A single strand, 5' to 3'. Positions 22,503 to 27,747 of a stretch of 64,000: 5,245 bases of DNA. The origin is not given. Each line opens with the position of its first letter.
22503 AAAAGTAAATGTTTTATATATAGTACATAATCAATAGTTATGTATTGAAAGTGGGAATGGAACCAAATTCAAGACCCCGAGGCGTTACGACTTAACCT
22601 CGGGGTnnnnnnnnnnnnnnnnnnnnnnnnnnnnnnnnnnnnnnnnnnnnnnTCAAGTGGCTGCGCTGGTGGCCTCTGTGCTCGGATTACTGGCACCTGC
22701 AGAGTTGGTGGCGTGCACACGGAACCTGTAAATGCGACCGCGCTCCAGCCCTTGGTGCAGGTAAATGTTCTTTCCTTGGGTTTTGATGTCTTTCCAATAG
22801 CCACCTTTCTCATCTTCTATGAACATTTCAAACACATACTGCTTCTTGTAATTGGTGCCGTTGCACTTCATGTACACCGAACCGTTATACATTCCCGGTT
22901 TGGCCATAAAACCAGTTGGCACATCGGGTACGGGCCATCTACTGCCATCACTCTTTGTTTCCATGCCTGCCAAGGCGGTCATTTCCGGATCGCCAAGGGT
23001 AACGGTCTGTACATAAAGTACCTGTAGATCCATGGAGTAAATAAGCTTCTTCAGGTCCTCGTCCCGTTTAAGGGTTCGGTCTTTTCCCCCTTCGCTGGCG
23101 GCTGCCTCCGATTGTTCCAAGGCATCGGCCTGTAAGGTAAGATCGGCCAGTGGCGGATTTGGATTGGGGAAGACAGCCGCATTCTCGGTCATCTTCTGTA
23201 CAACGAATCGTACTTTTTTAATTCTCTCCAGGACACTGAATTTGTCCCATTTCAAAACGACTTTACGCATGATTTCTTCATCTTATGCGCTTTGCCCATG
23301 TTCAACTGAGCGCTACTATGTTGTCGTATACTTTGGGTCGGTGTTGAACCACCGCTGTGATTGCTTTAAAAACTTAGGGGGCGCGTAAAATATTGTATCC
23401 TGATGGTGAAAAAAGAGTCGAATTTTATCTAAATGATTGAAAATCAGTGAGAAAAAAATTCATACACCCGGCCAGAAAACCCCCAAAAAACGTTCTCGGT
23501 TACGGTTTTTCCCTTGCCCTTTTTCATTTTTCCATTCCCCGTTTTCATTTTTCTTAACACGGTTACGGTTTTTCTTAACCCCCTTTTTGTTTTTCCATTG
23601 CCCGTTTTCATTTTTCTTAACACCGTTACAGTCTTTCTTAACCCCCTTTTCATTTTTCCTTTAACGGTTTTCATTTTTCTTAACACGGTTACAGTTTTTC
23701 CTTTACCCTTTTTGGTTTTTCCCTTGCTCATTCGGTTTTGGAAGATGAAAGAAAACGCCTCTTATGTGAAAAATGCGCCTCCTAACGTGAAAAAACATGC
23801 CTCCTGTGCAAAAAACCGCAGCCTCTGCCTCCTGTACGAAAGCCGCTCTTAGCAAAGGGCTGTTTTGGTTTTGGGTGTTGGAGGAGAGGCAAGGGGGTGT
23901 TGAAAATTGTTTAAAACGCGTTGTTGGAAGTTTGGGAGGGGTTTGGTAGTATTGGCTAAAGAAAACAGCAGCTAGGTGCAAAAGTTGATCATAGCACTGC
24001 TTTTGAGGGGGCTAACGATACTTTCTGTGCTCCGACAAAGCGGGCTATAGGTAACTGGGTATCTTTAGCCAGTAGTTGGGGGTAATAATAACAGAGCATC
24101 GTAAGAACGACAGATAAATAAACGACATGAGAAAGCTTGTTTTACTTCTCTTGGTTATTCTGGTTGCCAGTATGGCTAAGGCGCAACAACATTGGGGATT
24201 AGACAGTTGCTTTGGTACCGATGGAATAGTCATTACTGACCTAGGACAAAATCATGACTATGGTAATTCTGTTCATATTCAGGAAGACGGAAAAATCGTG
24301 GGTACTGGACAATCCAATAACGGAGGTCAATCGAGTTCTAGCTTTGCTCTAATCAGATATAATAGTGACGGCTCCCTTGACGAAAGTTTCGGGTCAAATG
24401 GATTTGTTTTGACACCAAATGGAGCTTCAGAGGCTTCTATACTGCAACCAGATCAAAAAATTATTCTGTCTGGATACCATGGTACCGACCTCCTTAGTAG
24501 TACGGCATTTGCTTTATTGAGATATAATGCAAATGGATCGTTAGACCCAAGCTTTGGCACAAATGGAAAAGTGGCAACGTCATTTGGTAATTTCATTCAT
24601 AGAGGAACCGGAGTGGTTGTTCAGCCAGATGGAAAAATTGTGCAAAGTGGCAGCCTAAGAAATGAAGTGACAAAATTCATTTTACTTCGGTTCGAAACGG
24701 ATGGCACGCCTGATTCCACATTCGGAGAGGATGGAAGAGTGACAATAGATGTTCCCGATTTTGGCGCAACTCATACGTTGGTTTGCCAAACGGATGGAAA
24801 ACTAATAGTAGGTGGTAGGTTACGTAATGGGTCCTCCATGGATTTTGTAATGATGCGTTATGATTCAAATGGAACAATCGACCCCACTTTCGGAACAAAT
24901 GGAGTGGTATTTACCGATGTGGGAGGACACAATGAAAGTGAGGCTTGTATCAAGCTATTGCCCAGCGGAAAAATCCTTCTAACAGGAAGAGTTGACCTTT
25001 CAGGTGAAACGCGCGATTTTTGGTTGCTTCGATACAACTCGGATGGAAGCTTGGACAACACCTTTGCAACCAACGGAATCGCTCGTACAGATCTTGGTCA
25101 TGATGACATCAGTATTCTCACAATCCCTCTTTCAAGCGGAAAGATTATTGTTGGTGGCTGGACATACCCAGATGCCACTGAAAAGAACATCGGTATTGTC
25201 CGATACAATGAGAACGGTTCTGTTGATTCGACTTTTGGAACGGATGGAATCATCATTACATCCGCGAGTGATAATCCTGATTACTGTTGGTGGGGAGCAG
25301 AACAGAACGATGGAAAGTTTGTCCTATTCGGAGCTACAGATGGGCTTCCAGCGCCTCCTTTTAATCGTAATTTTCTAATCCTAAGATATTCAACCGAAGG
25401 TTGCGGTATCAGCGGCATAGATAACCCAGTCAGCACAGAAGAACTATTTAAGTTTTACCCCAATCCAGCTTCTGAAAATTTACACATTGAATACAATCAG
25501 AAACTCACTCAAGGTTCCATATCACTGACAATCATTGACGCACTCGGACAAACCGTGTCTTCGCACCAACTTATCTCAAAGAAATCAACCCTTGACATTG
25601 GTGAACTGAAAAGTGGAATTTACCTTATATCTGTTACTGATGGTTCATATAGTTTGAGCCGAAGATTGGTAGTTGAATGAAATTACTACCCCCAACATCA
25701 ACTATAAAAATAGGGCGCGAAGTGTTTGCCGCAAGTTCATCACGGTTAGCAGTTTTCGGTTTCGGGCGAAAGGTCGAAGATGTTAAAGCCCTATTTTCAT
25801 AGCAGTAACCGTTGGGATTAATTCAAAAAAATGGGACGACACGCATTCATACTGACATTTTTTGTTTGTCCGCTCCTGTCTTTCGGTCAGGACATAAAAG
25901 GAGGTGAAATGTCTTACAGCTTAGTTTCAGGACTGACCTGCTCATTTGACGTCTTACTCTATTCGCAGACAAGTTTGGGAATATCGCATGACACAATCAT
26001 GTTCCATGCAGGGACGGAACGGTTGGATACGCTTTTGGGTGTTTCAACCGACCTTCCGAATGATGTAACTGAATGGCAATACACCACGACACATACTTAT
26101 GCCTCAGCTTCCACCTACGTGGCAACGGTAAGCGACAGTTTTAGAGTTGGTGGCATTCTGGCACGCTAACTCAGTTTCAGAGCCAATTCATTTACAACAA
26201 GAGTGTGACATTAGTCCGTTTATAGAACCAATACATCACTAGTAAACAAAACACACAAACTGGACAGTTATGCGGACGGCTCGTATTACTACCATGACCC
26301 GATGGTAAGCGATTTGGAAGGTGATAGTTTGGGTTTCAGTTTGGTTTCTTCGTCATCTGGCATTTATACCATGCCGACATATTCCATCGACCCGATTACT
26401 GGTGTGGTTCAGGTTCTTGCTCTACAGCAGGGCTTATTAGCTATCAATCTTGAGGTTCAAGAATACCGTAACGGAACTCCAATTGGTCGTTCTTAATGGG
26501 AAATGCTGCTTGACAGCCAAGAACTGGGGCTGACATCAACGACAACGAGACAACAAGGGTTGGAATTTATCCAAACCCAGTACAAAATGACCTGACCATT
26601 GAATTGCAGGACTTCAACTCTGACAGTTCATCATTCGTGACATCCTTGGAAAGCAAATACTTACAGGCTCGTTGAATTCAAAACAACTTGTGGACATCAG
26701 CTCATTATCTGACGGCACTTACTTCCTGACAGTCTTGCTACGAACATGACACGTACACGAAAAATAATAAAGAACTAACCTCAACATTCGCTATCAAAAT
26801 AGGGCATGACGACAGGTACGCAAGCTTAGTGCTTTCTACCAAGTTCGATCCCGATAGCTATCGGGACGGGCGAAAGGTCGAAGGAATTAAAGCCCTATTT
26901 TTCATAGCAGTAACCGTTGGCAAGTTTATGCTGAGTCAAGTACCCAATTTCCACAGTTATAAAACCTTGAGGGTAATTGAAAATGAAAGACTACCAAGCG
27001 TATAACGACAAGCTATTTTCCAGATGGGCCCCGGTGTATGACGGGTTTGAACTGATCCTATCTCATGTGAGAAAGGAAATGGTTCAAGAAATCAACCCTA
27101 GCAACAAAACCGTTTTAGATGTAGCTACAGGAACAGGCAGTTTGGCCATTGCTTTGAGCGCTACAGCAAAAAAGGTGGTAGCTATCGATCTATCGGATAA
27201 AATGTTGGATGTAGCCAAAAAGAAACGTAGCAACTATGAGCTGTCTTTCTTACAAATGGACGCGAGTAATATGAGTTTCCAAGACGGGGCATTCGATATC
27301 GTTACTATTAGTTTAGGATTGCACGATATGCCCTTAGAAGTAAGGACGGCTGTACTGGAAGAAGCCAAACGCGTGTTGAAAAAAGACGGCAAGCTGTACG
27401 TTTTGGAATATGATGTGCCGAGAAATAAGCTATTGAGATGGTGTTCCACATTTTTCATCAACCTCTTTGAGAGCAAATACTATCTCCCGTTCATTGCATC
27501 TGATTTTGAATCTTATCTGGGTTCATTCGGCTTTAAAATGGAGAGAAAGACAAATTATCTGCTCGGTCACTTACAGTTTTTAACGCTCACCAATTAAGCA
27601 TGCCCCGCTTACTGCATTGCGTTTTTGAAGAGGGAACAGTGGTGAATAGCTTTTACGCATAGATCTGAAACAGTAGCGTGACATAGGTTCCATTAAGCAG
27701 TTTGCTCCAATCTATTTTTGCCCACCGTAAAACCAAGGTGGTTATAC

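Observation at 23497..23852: Perfectly phased 21-bp / 63-bp tandem array with codon-like mismatch phasing in an 856-bp divergent intergenic region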

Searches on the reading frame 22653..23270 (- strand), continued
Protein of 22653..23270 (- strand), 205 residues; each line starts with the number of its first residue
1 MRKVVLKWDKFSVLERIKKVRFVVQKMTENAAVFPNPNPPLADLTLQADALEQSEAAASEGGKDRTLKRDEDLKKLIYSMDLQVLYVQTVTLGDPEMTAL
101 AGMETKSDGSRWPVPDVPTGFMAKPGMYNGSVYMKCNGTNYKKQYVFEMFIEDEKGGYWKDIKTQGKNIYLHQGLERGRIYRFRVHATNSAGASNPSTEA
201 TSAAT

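Call 95: search_dna_similar(query=window:22653-23270:-, collection=plasmids, mode=protein, max_evalue=0.001, max_rows=15)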
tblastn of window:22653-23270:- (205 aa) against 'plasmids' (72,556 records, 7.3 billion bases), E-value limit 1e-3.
No match.

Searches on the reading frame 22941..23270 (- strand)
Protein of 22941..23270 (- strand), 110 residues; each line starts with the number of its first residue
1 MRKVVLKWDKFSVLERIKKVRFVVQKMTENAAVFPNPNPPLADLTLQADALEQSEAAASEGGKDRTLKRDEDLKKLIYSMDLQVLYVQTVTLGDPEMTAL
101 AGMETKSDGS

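Call 94: search_protein_representatives(protein=window:22941-23270:-)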
Query: 110 residues. Proteins with E-value up to 0.001 (for the whole library): 173; up to 1e-10: 9; up to 1e-30: 1. The best 150 are listed.
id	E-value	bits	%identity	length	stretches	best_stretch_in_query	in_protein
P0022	1.6e-35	137.2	66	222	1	1-107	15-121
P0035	1.3e-24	102.3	62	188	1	19-108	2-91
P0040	9.7e-23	96.2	50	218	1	1-108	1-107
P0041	3.3e-18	81.7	48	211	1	1-108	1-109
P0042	7.8e-15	70.9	61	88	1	41-109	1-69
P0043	2.5e-13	66.0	40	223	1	1-109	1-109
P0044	4.7e-13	65.2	42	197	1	3-107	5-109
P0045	3.4e-12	62.5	40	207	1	4-106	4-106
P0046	1.5e-11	60.3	38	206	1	4-107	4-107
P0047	2.0e-10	56.8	33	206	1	1-109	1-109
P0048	2.2e-10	56.6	40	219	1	1-106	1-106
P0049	2.6e-10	56.4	43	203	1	6-103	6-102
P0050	3.2e-10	56.1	36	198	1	3-109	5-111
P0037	7.6e-10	54.9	69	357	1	59-107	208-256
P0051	8.1e-10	54.8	40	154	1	7-95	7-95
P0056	3.5e-08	49.6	40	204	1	1-107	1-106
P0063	2.5e-07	46.8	37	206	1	1-108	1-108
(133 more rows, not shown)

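Call 96: list_cluster_members(proteins=[P0040, P0041, P0043, P0044, P0045, P0046, P0047, P0048, P0056, P0063])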
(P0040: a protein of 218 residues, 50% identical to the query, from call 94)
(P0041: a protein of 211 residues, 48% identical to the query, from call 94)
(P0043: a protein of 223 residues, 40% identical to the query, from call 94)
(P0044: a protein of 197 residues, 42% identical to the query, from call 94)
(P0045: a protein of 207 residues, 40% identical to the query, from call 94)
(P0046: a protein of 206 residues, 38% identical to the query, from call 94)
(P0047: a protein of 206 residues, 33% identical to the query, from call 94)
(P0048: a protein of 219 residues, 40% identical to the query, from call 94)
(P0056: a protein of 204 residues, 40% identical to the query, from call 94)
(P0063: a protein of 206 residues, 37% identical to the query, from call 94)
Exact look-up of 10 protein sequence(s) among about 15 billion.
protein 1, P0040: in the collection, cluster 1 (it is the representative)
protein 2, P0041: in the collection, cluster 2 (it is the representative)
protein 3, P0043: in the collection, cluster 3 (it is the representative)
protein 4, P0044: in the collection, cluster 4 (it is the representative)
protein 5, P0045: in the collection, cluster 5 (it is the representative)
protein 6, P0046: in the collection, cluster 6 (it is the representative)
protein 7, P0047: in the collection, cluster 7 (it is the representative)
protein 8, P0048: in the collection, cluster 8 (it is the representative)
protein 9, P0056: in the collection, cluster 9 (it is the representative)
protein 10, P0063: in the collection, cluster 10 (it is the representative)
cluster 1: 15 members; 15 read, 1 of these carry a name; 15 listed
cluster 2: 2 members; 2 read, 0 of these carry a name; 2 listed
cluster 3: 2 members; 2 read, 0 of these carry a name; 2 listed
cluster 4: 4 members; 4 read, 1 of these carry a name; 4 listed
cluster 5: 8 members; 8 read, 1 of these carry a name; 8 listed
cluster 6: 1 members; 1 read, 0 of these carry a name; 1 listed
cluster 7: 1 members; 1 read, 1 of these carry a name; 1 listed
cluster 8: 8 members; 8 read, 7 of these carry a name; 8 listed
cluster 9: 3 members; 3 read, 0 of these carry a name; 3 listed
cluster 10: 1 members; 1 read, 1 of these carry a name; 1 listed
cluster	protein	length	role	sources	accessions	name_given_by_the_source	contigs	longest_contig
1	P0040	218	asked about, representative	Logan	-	-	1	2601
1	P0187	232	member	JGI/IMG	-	hypothetical protein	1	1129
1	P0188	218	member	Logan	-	-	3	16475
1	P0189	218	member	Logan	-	-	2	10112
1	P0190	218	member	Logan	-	-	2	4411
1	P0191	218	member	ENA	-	-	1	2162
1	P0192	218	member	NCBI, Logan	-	-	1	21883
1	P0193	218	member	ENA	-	-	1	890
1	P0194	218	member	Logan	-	-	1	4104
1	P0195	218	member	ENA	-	-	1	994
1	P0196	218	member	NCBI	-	-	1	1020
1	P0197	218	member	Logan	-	-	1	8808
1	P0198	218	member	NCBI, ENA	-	-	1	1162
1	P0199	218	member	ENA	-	-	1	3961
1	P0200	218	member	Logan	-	-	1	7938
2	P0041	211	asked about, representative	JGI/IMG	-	-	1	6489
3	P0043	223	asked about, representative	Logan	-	-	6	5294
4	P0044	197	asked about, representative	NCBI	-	-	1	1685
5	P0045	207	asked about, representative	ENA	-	-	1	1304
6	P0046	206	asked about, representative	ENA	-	-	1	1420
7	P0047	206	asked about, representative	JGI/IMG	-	hypothetical protein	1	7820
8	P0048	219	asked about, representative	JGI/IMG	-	hypothetical protein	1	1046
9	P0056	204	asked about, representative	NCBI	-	-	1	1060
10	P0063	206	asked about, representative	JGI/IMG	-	hypothetical protein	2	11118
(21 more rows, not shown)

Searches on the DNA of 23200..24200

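Call 49: search_rna_families(source=window, start=23200, end=24200, threshold=evalue, max_evalue=10)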
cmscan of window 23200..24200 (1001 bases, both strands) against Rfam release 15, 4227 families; matches with E-value up to 10: 2.
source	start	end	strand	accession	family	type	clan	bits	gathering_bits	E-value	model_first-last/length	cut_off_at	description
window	23870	23916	+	RF01295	SCARNA7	Gene; snRNA; snoRNA; scaRNA;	-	15.9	65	0.17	1-330/330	no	Small Cajal body-specific RNA 7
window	23394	23466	+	RF00317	snoZ163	Gene; snRNA; snoRNA; CD-box;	-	15.4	39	3.8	1-90/90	no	Small nucleolar RNA Z163/Z177 family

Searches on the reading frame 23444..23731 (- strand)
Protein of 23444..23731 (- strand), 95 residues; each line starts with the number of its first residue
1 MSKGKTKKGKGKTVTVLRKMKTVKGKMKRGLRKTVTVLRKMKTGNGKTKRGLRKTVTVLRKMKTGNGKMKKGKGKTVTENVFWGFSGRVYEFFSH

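Call 40: search_protein_families(library=ncbifam, proteins=[window:23444-23731:-], max_evalue=0.1)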
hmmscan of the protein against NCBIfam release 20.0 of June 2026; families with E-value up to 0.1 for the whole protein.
window:23444-23731:- (95 aa): 1 family
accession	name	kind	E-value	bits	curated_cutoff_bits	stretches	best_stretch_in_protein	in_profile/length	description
NF053600.1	MbhI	equivalog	0.048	14.1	95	0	53-94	34-75/97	membrane-bound hydrogenase complex subunit MbhI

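Call 41: search_protein_families(library=phrogs, proteins=[window:23444-23731:-], max_evalue=0.1)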
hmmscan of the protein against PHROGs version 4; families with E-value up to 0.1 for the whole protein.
window:23444-23731:- (95 aa): 0 families

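Call 70: search_protein_families(library=padloc, proteins=[window:23444-23731:-], max_evalue=0.01)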
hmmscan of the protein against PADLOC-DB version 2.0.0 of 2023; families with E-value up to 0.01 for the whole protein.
window:23444-23731:- (95 aa): 0 families

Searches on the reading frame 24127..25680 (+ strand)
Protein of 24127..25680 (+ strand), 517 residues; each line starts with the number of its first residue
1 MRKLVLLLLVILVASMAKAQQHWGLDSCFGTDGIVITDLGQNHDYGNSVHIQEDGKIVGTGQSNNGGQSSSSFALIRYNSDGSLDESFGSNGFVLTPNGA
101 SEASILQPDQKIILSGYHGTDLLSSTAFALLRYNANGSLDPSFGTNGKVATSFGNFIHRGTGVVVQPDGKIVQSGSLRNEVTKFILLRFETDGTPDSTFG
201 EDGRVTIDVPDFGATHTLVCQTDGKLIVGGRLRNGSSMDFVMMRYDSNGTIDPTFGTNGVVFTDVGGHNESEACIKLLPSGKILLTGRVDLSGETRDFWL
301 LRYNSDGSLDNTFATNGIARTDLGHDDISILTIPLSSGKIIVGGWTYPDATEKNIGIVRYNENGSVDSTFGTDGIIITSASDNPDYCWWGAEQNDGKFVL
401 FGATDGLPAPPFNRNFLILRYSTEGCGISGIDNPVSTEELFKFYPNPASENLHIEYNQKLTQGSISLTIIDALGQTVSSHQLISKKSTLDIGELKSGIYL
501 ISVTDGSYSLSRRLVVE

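Call 8: search_protein_families(library=pfam, proteins=[window:24127-25680:+])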
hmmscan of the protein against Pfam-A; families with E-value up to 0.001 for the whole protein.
window:24127-25680:+ (517 aa): 2 families
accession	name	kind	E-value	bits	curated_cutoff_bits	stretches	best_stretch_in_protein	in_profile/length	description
PF17164.10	DUF5122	-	2.4e-56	188.1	27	6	336-370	2-36/36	Domain of unknown function (DUF5122) beta-propeller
PF18962.6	Por_Secre_tail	-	3.3e-15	56.6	27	1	444-516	2-75/75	Secretion system C-terminal sorting domain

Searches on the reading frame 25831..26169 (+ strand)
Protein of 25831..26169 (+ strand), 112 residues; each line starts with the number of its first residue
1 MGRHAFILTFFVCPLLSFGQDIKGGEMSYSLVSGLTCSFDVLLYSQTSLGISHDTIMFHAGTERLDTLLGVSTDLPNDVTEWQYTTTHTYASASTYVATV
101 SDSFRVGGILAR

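Call 8: search_protein_families(library=pfam, proteins=[window:25831-26169:+])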
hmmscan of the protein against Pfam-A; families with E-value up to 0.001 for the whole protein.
window:25831-26169:+ (112 aa): 0 families

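Call 40: search_protein_families(library=ncbifam, proteins=[window:25831-26169:+], max_evalue=0.1)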
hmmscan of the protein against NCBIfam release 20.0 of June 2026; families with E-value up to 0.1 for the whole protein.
window:25831-26169:+ (112 aa): 1 family
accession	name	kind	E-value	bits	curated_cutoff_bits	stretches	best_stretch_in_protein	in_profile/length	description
NF008383.0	PRK11178.1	equivalog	0.058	12.7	262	1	46-103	150-210/254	uridine phosphorylase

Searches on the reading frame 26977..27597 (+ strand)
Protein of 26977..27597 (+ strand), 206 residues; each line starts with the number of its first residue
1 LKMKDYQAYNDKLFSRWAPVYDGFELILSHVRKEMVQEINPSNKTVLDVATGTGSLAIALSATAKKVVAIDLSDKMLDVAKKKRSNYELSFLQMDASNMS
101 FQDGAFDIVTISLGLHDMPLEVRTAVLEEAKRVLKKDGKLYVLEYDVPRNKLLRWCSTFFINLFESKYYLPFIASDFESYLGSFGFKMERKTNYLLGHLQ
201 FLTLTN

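Call 8: search_protein_families(library=pfam, proteins=[window:26977-27597:+])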
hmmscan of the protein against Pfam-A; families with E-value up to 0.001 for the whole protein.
window:26977-27597:+ (206 aa): 15 families
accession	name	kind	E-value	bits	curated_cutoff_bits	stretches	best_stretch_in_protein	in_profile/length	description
PF01209.24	Ubie_methyltran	-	1e-23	84.4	20.1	1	12-174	11-178/233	ubiE/COQ5 methyltransferase family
PF13649.12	Methyltransf_25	-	1.4e-22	80.6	27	1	46-138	1-97/97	Methyltransferase domain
PF08241.18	Methyltransf_11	-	4.1e-22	79.1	21.2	1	47-142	1-95/95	Methyltransferase domain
PF13847.12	Methyltransf_31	-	1.7e-17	63.9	27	1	42-153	3-120/145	Methyltransferase domain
PF08242.18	Methyltransf_12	-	1e-12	49.1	30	1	47-140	1-98/98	Methyltransferase domain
PF13489.12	Methyltransf_23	-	5.8e-12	46.1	27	1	31-188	12-161/164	Methyltransferase domain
PF05175.20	MTS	-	1.3e-08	35.1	23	1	23-143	19-139/170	Methyltransferase small domain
PF06325.19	PrmA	-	3.3e-06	27.2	22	1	36-109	155-230/296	Ribosomal protein L11 methyltransferase (PrmA)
PF00398.26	RrnaAD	-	6.2e-06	25.9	24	1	31-102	18-91/263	Ribosomal RNA adenine dimethylase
PF01728.25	FtsJ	-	2.6e-05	24.7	24.1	1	39-112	19-98/181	FtsJ-like methyltransferase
PF05148.21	Methyltransf_8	-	6.6e-05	23.3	27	1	40-144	70-158/219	Hypothetical methyltransferase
PF03602.21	Cons_hypoth95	-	0.00011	22.4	24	1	42-142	41-150/182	Conserved hypothetical protein 95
PF01555.25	N6_N4_Mtase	-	0.00015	22.2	26.7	0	33-82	172-221/221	DNA methylase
PF05219.18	DREV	-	0.00028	20.5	26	1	41-118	93-163/265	DREV methyltransferase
PF13679.12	Methyltransf_32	-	0.0005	20.5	27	1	33-116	14-109/143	Methyltransferase domain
